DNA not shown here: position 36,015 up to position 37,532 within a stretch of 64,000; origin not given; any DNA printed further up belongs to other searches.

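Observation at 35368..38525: HgdC/HgdAB-type ketyl-radical dehydratase translationally fused (ATGA) to the end of an NRPS gene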

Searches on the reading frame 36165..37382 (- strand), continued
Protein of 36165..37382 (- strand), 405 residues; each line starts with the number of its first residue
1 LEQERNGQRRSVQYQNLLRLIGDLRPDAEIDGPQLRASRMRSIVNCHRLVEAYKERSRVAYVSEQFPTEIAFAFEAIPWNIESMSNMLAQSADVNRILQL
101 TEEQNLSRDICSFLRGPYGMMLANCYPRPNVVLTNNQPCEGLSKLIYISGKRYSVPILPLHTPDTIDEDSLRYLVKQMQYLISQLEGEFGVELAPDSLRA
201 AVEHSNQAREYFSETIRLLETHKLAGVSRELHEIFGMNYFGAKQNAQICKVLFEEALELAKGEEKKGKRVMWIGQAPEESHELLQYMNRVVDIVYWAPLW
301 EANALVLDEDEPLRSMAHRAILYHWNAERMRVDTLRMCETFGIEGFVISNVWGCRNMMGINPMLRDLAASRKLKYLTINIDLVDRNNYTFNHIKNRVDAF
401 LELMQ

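Call 71: fold_search(model_id=the predicted structure, library=pdb)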
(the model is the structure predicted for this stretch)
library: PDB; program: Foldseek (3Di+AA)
matches with E <= 10: 942; with E <= 0.001: 20
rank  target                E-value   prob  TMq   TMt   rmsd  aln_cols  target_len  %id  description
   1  3o3o_A                1.6e-16  1.00  0.78  0.79   3.5       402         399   19  (R)-2-hydroxyisocaproyl-CoA dehydratase in complex with (R)-2-hydroxyisocaproate (released 2011-03-16)
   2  3o3m_A                6.5e-16  1.00  0.79  0.80   3.3       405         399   20  (R)-2-Hydroxyisocaproyl-CoA Dehydratase (released 2011-03-16)
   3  3o3m_C                1.5e-15  1.00  0.79  0.80   3.2       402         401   20  (R)-2-Hydroxyisocaproyl-CoA Dehydratase (released 2011-03-16)
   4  9g87_A                1.8e-15  1.00  0.76  0.71   4.2       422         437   21  3-methylbenzoyl-CoA reductase from Thauera chlorobenzoica (subunits MbdON ) (released 2026-02-04)
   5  9gai_A                5.2e-15  1.00  0.77  0.71   4.6       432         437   20  3-methylbenzoyl-CoA reductase from Thauera chlorobenzoica (MbdONPQ) (released 2026-02-18)
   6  8s2r_C                6.9e-15  1.00  0.77  0.73   4.5       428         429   16  BzdNO in partially coenzyme A - free state (released 2025-03-05)
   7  9gai_E                1.1e-14  1.00  0.77  0.72   4.5       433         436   20  3-methylbenzoyl-CoA reductase from Thauera chlorobenzoica (MbdONPQ) (released 2026-02-18)
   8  8s02_C                1.3e-14  1.00  0.78  0.74   4.4       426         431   16  BzdNO-benzoyl-CoA complex (released 2025-03-05)
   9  8s02_A                1.9e-14  1.00  0.78  0.73   4.4       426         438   15  BzdNO-benzoyl-CoA complex (released 2025-03-05)
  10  7yyl_A                1.1e-13  1.00  0.72  0.70   5.6       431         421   17  nucleotide-free DCCP:DCCP-R complex (released 2022-12-28)
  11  7yzm_A                4.8e-13  1.00  0.75  0.72   5.0       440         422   18  MgADPNP-bound DCCP:DCCP-R complex (released 2022-12-28)
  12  6eno                  7.1e-13  1.00  0.75  0.73   5.0       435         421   18  Double cubane cluster oxidoreductase (released 2018-03-14)
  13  7yyl_D                7.4e-13  1.00  0.71  0.69   4.5       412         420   19  nucleotide-free DCCP:DCCP-R complex (released 2022-12-28)
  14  7yyl_B                8.6e-13  1.00  0.72  0.70   5.7       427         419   18  nucleotide-free DCCP:DCCP-R complex (released 2022-12-28)
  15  9g87_B                2.4e-12  1.00  0.70  0.73   4.4       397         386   18  3-methylbenzoyl-CoA reductase from Thauera chlorobenzoica (subunits MbdON ) (released 2026-02-04)
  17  3o3m_D                8.3e-12  1.00  0.73  0.78   3.8       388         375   16  (R)-2-Hydroxyisocaproyl-CoA Dehydratase (released 2011-03-16)
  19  3o3m_B                1.3e-11  1.00  0.73  0.78   3.8       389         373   16  (R)-2-Hydroxyisocaproyl-CoA Dehydratase (released 2011-03-16)
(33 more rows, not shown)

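Call 73: search_dna_similar(query=window:36165-37382:-, collection=plasmids, mode=protein, max_evalue=1e-20, max_rows=15)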
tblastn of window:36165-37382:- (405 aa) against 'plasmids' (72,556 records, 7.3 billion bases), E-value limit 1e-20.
No match.
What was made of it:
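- Tried and rejected: Plasmids. tblastn of subunit 2 against PLSDB gave no match (call 73).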
